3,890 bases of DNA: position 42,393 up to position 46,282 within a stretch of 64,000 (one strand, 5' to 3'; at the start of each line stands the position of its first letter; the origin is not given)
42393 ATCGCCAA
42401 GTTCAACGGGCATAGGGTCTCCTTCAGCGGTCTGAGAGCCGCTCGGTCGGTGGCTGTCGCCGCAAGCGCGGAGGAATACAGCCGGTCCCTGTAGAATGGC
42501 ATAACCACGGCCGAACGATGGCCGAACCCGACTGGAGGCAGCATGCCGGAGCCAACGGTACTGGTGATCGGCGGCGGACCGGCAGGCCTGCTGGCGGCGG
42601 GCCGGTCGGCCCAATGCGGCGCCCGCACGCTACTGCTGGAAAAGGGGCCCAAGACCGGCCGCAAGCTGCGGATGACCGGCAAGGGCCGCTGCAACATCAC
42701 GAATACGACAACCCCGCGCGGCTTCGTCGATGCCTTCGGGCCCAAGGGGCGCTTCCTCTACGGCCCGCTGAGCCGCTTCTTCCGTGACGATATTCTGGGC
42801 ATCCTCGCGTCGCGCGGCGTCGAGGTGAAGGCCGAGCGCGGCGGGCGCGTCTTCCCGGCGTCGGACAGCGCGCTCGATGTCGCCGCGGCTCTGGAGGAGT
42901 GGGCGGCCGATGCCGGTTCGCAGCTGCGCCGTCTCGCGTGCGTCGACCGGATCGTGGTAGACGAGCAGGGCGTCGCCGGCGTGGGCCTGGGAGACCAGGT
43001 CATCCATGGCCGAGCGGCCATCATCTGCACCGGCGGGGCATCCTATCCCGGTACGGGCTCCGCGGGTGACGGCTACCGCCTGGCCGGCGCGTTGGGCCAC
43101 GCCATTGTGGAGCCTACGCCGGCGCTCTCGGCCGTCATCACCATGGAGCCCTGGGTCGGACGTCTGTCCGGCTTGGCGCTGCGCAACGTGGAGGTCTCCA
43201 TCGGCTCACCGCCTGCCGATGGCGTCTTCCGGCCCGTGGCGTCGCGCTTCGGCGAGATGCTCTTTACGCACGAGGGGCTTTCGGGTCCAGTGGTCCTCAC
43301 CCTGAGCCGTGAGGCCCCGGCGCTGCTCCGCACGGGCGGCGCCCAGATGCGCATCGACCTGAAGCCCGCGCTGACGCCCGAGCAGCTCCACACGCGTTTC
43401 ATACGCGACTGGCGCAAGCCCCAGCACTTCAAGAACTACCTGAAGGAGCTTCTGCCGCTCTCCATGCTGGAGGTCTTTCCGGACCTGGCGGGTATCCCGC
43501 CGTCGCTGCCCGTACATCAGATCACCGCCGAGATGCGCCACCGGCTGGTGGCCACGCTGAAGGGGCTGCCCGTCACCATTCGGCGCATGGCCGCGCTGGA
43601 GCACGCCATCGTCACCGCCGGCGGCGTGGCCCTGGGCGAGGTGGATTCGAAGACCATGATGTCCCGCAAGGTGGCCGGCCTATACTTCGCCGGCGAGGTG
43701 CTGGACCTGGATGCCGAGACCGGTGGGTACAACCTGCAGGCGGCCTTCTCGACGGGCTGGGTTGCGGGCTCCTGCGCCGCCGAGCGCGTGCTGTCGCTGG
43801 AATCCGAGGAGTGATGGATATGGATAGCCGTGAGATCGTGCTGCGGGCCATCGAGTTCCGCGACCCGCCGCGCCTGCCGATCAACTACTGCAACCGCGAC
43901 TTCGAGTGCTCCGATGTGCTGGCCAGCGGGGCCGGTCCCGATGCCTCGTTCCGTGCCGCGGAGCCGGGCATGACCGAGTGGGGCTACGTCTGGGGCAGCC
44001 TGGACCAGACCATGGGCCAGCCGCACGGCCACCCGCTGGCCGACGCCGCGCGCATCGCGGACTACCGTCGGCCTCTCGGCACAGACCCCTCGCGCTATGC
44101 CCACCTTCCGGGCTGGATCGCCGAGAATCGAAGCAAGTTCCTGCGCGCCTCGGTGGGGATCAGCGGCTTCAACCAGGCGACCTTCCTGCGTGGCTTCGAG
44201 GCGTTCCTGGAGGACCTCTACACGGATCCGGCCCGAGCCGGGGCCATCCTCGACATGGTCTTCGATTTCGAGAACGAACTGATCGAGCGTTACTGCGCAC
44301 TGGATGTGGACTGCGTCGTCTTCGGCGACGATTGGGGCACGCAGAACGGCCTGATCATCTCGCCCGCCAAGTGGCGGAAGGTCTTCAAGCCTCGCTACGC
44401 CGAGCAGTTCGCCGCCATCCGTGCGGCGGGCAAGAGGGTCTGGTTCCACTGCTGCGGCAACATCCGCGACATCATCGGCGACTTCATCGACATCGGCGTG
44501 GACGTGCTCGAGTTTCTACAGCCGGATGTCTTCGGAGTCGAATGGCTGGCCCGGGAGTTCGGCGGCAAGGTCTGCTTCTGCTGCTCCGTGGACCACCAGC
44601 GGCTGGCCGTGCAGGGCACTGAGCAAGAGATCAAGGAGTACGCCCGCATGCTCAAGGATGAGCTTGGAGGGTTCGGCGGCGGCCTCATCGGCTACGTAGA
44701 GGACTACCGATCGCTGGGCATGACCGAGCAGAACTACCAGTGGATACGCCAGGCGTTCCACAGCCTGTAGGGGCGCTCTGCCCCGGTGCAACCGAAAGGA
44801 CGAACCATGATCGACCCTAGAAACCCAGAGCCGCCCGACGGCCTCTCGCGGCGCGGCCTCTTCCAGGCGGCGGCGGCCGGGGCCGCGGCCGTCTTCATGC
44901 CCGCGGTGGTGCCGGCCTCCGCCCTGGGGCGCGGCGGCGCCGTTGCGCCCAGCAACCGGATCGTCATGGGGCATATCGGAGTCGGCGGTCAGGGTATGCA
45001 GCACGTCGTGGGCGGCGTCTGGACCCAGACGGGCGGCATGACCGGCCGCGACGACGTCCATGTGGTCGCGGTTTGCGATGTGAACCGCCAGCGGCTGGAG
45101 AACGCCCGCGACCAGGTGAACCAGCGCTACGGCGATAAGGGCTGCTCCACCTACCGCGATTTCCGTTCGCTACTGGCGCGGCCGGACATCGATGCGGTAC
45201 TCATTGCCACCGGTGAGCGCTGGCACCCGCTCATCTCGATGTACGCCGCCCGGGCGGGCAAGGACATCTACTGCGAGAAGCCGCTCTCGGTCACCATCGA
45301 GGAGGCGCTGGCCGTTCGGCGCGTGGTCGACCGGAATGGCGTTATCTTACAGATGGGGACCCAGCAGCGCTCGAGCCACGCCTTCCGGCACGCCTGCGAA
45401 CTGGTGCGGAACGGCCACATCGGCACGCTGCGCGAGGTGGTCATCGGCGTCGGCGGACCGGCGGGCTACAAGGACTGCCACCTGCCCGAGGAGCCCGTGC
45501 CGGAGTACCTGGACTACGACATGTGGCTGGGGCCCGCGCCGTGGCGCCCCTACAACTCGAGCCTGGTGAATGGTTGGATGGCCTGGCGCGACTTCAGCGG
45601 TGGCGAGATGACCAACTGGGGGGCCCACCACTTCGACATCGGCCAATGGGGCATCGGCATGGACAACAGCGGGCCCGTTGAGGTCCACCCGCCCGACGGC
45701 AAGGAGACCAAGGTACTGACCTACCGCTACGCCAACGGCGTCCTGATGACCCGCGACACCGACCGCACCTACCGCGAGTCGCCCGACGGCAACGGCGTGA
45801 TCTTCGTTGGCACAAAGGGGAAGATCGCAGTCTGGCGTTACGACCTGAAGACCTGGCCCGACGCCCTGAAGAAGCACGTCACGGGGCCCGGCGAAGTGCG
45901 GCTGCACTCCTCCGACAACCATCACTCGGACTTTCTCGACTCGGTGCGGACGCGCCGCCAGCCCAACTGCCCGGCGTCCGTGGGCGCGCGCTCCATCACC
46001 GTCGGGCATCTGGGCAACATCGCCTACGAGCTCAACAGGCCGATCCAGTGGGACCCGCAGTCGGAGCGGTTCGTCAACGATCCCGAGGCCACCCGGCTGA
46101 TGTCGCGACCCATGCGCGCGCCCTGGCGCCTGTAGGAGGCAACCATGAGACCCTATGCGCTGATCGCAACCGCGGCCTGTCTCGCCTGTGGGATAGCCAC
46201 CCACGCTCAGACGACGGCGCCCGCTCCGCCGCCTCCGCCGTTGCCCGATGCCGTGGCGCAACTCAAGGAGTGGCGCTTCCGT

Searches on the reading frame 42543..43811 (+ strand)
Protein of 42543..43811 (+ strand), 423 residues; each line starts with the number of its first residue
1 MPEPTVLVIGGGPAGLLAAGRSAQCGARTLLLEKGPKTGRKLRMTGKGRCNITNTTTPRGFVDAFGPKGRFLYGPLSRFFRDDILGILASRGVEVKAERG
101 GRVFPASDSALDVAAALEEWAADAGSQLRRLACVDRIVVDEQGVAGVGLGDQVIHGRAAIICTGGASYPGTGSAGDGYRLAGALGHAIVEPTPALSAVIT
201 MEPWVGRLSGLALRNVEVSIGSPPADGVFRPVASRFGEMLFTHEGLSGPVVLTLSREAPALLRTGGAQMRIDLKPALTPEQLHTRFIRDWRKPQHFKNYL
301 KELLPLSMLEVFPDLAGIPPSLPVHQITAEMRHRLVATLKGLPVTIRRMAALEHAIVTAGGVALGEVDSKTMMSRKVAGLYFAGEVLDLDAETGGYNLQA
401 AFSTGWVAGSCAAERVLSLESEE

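Call 61: search_protein_families(library=pfam, proteins=[window:42543-43811:+], max_evalue=0.00001)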
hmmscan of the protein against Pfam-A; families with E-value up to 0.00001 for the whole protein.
window:42543-43811:+ (423 aa): 5 families
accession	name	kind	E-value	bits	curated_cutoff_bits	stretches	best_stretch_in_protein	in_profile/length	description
PF03486.20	HI0933_like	-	8.5e-76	255.1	50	1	5-410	2-243/244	HI0933-like protein Rossmann domain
PF22780.1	HI0933_like_1st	-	4.1e-30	105.2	27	1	193-357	2-165/165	HI0933-like protein barrel and H2TH domain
PF01134.28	GIDA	-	8.2e-09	35.4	22.1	0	6-39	2-29/391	Glucose inhibited division protein A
PF00890.30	FAD_binding_2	-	4.3e-08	33.2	20.4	1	6-42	2-38/414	FAD binding domain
PF12831.13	FAD_oxidored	-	3.1e-07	30.5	27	1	6-166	2-147/416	FAD dependent oxidoreductase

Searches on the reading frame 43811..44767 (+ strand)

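Call 61: search_protein_families(library=pfam, proteins=[window:43811-44767:+], max_evalue=0.00001)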
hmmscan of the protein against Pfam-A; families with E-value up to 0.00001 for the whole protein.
window:43811-44767:+ (319 aa): 1 family
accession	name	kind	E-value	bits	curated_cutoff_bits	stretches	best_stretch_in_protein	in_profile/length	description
PF01208.23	URO-D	-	4.6e-14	52.6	23.9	1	122-283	149-311/346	Uroporphyrinogen decarboxylase (URO-D)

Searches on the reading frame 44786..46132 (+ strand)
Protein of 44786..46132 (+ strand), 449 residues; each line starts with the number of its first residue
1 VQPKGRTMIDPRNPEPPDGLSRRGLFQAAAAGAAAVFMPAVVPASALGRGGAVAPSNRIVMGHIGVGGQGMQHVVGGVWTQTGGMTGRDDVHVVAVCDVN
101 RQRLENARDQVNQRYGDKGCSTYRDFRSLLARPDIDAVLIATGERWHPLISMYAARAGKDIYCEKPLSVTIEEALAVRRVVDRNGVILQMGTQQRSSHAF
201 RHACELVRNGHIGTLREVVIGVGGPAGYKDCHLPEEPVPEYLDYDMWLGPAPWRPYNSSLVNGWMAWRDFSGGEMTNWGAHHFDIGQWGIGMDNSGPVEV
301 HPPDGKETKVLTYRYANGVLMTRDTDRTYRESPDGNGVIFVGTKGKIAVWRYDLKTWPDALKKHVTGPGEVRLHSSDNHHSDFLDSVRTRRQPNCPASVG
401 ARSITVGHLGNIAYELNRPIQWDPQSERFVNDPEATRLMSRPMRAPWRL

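Call 61: search_protein_families(library=pfam, proteins=[window:44786-46132:+], max_evalue=0.00001)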
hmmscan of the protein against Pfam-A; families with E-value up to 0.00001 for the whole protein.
window:44786-46132:+ (449 aa): 2 families
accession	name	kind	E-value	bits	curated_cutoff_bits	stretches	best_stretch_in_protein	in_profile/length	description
PF19051.5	GFO_IDH_MocA_C2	-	1e-32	114.1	23.3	1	232-448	42-253/254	Oxidoreductase family, C-terminal alpha/beta domain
PF01408.29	GFO_IDH_MocA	-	4.5e-16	60.1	24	1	64-191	6-119/120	Oxidoreductase family, NAD-binding Rossmann fold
